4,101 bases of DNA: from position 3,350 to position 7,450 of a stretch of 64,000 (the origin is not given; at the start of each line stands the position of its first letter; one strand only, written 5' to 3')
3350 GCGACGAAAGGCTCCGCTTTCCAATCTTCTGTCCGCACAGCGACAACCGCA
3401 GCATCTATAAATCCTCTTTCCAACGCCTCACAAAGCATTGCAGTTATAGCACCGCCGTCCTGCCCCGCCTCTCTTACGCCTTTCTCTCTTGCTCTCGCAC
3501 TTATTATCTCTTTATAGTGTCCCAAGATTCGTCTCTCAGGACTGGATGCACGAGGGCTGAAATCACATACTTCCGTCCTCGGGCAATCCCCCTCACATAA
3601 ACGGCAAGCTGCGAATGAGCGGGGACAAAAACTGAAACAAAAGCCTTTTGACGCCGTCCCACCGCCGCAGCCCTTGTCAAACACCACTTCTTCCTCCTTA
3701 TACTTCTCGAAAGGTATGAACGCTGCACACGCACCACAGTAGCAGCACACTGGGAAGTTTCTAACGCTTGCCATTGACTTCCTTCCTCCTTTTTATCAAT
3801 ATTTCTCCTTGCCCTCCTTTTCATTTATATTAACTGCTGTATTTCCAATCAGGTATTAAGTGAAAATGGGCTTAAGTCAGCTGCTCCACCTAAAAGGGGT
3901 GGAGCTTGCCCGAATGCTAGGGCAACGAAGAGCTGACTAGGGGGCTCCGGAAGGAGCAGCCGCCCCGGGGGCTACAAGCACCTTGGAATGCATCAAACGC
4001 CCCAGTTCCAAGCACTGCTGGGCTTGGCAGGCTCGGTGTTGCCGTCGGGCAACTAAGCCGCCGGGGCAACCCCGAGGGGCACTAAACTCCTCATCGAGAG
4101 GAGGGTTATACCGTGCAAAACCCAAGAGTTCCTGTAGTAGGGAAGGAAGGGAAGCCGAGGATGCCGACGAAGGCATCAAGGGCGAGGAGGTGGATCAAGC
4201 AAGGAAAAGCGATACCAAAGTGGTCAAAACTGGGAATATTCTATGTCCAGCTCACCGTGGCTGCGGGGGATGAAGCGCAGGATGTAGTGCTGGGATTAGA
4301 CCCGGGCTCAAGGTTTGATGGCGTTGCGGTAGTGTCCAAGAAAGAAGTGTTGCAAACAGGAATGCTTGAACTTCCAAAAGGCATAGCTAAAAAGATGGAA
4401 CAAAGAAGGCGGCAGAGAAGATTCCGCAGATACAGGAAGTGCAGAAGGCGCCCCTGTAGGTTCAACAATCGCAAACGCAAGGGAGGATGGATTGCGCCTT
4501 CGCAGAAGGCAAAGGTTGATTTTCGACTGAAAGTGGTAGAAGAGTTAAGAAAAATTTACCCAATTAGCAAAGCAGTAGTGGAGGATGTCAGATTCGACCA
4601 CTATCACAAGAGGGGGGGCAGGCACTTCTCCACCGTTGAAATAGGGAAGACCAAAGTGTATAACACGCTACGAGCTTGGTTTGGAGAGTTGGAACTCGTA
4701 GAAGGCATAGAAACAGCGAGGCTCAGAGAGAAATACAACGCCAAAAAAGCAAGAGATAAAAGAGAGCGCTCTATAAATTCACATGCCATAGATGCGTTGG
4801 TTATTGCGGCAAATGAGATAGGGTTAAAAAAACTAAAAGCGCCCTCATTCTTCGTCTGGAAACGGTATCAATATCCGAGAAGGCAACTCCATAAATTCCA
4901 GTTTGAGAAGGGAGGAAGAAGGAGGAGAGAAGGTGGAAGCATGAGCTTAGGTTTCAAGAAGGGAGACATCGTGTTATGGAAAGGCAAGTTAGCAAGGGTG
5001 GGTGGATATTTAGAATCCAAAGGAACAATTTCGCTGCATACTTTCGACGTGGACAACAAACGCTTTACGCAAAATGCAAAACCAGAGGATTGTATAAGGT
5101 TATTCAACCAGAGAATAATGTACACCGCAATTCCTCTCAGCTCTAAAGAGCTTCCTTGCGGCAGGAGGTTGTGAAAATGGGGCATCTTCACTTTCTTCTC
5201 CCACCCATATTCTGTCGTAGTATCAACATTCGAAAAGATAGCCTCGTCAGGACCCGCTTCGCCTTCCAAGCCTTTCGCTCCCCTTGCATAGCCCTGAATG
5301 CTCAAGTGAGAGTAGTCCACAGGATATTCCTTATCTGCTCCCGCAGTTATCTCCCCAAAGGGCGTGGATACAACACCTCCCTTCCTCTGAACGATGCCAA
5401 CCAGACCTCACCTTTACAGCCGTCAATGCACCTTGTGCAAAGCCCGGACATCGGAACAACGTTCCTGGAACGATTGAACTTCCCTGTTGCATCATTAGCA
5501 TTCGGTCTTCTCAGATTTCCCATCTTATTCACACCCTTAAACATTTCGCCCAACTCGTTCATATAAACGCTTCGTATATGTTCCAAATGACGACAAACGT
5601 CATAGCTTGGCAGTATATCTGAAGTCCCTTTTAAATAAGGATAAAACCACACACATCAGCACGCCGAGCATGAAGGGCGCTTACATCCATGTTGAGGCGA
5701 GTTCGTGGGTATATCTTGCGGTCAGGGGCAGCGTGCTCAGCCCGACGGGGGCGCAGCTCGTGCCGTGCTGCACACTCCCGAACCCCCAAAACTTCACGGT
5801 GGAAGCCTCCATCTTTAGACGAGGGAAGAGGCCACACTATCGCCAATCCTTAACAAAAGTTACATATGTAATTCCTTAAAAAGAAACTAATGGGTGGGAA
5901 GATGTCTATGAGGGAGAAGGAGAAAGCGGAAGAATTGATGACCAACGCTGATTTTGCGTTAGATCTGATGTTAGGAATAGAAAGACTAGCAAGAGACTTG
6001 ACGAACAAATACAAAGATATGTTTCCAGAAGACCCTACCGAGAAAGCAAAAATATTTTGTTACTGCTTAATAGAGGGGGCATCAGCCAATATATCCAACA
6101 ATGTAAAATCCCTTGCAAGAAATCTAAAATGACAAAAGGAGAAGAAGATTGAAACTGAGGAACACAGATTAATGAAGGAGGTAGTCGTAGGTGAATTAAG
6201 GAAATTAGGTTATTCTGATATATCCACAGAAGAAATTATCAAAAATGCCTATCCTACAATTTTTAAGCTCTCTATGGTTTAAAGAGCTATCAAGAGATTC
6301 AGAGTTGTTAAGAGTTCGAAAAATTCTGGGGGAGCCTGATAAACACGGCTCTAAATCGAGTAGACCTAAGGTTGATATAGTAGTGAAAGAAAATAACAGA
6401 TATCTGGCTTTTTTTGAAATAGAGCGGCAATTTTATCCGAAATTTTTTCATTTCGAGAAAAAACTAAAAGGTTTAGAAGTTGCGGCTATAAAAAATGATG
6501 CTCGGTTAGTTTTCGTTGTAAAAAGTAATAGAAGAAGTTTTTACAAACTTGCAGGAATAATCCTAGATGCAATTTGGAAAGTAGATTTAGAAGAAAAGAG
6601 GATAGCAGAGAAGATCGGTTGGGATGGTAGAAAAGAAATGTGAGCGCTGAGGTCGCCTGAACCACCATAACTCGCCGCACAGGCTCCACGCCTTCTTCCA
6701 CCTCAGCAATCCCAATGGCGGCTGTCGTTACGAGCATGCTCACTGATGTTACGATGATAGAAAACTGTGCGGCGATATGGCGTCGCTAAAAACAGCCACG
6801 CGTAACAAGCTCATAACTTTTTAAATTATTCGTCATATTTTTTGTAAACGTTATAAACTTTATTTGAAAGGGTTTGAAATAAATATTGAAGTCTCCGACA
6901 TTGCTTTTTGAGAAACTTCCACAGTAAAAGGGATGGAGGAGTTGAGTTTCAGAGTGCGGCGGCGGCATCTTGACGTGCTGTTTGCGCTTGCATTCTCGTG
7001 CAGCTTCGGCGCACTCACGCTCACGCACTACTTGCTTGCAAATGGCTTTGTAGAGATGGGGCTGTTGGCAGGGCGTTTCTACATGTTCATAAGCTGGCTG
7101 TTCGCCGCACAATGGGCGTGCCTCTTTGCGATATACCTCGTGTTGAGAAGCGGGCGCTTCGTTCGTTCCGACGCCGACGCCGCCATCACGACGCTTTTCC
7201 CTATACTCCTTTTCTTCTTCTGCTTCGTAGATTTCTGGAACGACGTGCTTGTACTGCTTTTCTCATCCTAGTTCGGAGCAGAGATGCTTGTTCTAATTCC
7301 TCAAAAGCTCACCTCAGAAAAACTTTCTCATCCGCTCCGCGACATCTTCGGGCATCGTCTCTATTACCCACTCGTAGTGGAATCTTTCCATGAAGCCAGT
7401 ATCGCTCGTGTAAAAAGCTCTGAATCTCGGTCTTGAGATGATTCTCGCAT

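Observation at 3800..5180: IsrB-type OMEGA (RNA-guided nickase) element with a candidate omega-RNA, inserted between the F420-glutamate-synthase operon and a disrupted paralog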

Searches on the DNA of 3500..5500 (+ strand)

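Call 5: search_rna_families(source=window, start=3500, end=5500, threshold=evalue, max_evalue=10, show_alignments=3)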
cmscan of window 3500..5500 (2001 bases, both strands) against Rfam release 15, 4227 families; matches with E-value up to 10: 6.
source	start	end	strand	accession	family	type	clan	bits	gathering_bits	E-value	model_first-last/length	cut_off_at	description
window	3876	4087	+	RF02033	HEARO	Gene;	-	74.6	83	1.1e-14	1-211/211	no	HNH endonuclease-associated RNA and ORF (HEARO) RNA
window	4055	4114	-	RF01811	PtaRNA1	Gene; antitoxin;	-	19.9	47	0.63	1-72/72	no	Plasmid transferred anti-sense RNA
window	4463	4540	+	RF01929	bxd_1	Gene; lncRNA;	-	15.5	75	2.2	1-86/86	no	Bithoraxoid conserved region 1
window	4464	4553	-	RF02791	CcsR1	Gene; sRNA;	-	15.2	65.3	1.9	1-83/83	no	Conserved CCUCCUCCC motif stress-induced RNA 1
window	5300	5356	-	RF01122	sR39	Gene; snRNA; snoRNA; CD-box;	-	14.3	50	1.6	1-56/56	no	Small nucleolar RNA sR39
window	3967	4018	+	RF03086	chrB-b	Cis-reg;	-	14.3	36.5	7.3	1-49/49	no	chrB-b RNA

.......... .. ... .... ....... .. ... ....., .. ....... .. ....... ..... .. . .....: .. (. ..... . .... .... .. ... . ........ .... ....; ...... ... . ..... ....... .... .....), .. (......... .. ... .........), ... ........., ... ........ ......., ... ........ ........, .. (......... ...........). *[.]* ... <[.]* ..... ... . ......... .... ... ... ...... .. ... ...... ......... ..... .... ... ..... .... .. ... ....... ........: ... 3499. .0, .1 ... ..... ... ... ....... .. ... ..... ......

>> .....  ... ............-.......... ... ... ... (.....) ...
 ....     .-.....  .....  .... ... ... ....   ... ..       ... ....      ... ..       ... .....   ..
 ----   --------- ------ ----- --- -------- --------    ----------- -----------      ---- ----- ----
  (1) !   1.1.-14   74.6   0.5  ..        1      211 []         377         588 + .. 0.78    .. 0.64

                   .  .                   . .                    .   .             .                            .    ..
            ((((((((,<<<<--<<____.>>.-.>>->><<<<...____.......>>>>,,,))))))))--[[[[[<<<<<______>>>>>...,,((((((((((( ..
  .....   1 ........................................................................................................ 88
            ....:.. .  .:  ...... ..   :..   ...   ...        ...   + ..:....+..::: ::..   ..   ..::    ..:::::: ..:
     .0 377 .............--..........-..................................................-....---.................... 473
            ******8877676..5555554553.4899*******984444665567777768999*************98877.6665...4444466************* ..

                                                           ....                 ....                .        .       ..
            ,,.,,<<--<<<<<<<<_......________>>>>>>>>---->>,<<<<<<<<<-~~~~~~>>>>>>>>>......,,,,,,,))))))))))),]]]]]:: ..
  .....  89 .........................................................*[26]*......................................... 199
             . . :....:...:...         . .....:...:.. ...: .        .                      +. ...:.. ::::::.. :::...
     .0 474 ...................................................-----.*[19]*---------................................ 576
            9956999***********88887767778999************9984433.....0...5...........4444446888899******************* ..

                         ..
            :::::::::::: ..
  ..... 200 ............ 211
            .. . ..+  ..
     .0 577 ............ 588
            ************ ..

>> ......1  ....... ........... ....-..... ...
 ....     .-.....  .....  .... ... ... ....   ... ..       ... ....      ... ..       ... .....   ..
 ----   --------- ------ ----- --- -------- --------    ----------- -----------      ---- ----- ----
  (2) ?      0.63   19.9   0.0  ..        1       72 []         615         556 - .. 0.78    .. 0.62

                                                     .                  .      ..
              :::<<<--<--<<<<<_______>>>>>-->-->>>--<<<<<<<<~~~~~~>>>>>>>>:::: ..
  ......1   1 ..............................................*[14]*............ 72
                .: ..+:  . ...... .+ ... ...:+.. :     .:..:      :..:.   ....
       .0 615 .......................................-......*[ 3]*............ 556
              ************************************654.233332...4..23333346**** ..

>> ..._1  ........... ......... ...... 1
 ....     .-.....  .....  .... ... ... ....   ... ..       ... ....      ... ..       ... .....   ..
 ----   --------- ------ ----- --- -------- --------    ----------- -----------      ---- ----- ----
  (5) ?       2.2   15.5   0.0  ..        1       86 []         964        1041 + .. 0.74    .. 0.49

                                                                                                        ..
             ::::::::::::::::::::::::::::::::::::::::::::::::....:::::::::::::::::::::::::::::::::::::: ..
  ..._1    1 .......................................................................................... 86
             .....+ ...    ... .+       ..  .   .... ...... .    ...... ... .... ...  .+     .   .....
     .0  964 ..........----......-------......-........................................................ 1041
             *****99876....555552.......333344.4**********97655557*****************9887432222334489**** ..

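Call 10: search_dna_similar(query=window:3780-5200:+, collection=plasmids, mode=distant, max_rows=10)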
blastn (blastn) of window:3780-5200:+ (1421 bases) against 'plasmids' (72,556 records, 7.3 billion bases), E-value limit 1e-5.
No match.

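Call 30: build_rna_model(alignment_id=A5)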
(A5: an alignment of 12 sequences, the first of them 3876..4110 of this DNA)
Model R1 built from alignment A5 (12 sequences, 272 columns); structure: RNAalifold consensus.
model positions 241; base pairs 48; branch points 4; effective number of sequences 2.07; information 0.59 bits per position. Calibrated on 0.2 Mb of random sequence (short: E-values are rough).
structure used (alignment columns):
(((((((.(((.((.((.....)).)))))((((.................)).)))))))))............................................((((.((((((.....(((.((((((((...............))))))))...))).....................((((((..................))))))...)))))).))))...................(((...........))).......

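Call 31: search_with_rna_model(model_id=R1, sources=[window, L001, L002, L003, L004, L005, L006, L007, L008, L009, L010, L011, L012, L013, L014, L015, L016, L017, L018, L019, L020, L021, L022, L023, L024, L025, L026, L027, L028, L029, L030, L031, L032, L033, L034, L035, L036, L037, L038, L039, L040, L041, L042, L043, L044, L045, L046, L047, L048, L049, L050, L051, L052, L053, L054], max_evalue=0.01, make_alignment=true)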
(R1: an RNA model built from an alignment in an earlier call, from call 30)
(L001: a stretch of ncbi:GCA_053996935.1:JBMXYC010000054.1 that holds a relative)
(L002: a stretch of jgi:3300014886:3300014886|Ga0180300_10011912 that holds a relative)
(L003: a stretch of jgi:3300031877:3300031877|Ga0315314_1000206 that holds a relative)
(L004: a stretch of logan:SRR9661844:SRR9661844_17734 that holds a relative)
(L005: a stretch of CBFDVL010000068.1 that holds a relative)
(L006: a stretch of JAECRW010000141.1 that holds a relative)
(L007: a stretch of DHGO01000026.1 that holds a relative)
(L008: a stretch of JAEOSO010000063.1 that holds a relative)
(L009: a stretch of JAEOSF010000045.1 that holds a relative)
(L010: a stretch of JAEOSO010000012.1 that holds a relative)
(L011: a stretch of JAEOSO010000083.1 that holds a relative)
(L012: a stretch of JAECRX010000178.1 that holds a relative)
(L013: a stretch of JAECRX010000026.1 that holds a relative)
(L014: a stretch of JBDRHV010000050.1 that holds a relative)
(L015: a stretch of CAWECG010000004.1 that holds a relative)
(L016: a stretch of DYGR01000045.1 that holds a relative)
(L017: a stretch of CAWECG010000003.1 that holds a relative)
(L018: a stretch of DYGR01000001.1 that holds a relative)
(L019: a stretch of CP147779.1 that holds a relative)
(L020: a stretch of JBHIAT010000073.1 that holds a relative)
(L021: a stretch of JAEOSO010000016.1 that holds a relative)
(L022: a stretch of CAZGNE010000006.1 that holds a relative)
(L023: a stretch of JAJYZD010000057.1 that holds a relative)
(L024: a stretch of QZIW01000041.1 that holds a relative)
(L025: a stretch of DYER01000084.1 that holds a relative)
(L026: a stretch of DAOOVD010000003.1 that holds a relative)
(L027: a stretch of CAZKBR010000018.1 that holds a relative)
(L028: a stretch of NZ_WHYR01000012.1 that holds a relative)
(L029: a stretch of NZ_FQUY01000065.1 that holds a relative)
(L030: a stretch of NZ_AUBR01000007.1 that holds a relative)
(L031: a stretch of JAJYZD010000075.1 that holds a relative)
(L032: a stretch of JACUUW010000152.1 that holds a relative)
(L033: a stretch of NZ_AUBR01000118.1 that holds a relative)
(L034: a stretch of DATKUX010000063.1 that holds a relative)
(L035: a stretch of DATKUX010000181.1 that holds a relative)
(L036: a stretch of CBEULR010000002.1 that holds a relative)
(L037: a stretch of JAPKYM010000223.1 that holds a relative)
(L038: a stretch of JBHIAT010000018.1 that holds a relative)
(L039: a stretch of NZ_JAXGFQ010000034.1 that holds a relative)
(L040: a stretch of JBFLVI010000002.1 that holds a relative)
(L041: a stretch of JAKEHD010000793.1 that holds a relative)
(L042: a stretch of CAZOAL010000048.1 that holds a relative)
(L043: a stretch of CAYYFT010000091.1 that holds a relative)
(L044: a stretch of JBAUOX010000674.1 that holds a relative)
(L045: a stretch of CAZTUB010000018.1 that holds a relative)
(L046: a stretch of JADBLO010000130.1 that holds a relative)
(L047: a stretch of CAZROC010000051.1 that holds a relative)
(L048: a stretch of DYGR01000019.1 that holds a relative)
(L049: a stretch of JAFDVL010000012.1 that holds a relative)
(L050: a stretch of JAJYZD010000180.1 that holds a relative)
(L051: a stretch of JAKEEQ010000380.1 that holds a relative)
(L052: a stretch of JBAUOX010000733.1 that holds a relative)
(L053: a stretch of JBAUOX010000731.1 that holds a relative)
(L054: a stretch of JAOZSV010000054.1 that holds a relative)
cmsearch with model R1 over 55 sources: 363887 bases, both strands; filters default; matches with E-value up to 0.01: 50.
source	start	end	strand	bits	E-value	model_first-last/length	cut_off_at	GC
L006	2753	2992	+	263.2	6.8e-84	1-241/241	no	0.47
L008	2749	2992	+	260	7.4e-83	1-241/241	no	0.49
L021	2749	2992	+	259.1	1.5e-82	1-241/241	no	0.48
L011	2749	2992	+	255.4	2.3e-81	1-241/241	no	0.49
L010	2750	2992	+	249.4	2.1e-79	1-241/241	no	0.49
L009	2753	2992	+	248.2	5.1e-79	1-241/241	no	0.43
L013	2752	2988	+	227.6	2.8e-72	1-241/241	no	0.56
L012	2750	2988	+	224.2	3.4e-71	1-241/241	no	0.55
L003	3772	3998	+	213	1.5e-67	1-241/241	no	0.51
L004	1158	1384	+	213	1.5e-67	1-241/241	no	0.51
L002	1274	1518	+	206.7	1.7e-65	1-241/241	no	0.58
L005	2754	2998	+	206.7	1.7e-65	1-241/241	no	0.58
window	3876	4110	+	184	4.3e-58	1-241/241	no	0.62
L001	5764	5998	+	182.2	1.7e-57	1-241/241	no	0.65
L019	4072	4304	+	164.3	1.2e-51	1-241/241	no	0.55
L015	2751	2987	+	159.6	3.8e-50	1-241/241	no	0.51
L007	376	605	+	159.1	5.8e-50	1-241/241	no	0.5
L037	170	403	+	155.9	6.2e-49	1-241/241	no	0.53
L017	2751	2987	+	150.9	2.7e-47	1-241/241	no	0.53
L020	2718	2983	+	139.4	1.5e-43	1-241/241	no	0.58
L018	2766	2995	+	131.6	5e-41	1-241/241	no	0.48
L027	2774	2986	+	125.3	6e-39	1-241/241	no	0.6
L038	2723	2983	+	124.1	1.4e-38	1-241/241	no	0.56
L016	2758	2989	+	122.5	4.7e-38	1-241/241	no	0.46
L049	2718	2944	+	117.2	2.5e-36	1-241/241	no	0.52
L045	2755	2983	+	114.1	2.6e-35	1-241/241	no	0.48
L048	2753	2995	+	111.8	1.4e-34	1-241/241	no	0.46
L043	240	475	+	106.4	8.6e-33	1-241/241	no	0.54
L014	142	372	+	105.3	1.9e-32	1-241/241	no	0.42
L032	2747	2986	+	99.7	1.3e-30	1-241/241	no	0.63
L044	1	256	+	97.3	7.8e-30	1-241/241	no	0.6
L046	2743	3001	+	92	4.1e-28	1-241/241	no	0.46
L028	2751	2984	+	71.9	1.5e-21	1-241/241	no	0.62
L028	4840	5071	+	68.2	2.4e-20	1-241/241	no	0.63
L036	2743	2985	+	65.8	1.4e-19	1-241/241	no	0.61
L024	2738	2978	+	64.6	3.4e-19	1-241/241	no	0.61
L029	2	240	+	58.7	2.8e-17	1-241/241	no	0.6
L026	2751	2983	+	57.3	8.5e-17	1-241/241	no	0.63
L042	2740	2989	+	56.2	1.9e-16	1-241/241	no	0.51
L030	2719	2975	+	55.1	4.2e-16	1-241/241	no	0.68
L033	626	762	+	52.1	4.2e-15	94-234/241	no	0.67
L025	2838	2976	+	45.7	4.8e-13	94-234/241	no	0.68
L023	2644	2928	+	44.4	1.3e-12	1-241/241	no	0.59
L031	2645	2929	+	40.3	2.9e-11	1-241/241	no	0.6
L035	916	1201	+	36.7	4.4e-10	1-241/241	no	0.58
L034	2644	2912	+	33.3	5.6e-09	1-241/241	no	0.57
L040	2685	2933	+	31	3e-08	1-241/241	no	0.65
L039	2642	2927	+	28.9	1.5e-07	1-241/241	no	0.62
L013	6651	6718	-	20.6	7.4e-05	1-241/241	no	0.51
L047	91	125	+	18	0.00052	110-145/241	no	0.71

Alignment A6: 50 matches aligned to the model, 435 columns, each read 5' to 3' on its own strand. Consensus structure (alignment columns), stored with it:
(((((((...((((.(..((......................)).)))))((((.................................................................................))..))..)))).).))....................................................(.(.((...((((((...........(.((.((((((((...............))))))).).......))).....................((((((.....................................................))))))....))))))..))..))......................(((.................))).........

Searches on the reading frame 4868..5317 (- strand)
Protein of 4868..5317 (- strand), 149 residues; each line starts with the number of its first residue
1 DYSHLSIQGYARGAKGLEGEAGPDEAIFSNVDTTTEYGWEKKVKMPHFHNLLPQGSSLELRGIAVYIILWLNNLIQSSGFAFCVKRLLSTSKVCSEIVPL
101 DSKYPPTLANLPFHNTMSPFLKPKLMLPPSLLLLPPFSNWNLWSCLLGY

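Call 34: search_protein_families(library=pfam, proteins=[window:4868-5317:-], max_evalue=0.01)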
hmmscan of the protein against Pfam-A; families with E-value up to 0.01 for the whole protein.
window:4868-5317:- (149 aa): 0 families

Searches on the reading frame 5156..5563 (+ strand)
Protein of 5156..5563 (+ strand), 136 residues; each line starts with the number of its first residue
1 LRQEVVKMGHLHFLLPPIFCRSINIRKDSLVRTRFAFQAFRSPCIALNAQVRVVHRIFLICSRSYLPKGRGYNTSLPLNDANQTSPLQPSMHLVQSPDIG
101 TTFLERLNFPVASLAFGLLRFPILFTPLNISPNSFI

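Call 67: search_protein_families(library=pfam, proteins=[window:5156-5563:+], max_evalue=0.01)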
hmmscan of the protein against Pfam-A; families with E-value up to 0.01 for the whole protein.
window:5156-5563:+ (136 aa): 0 families

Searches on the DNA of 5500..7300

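Call 55: search_rna_families(source=window, start=5500, end=7300, threshold=evalue, max_evalue=1)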
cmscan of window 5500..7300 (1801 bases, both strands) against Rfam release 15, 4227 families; matches with E-value up to 1: 1.
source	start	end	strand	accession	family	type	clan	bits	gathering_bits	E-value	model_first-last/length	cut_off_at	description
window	5724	5848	+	RF00062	HgcC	Gene;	-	17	50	0.46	1-130/130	no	HgcC family RNA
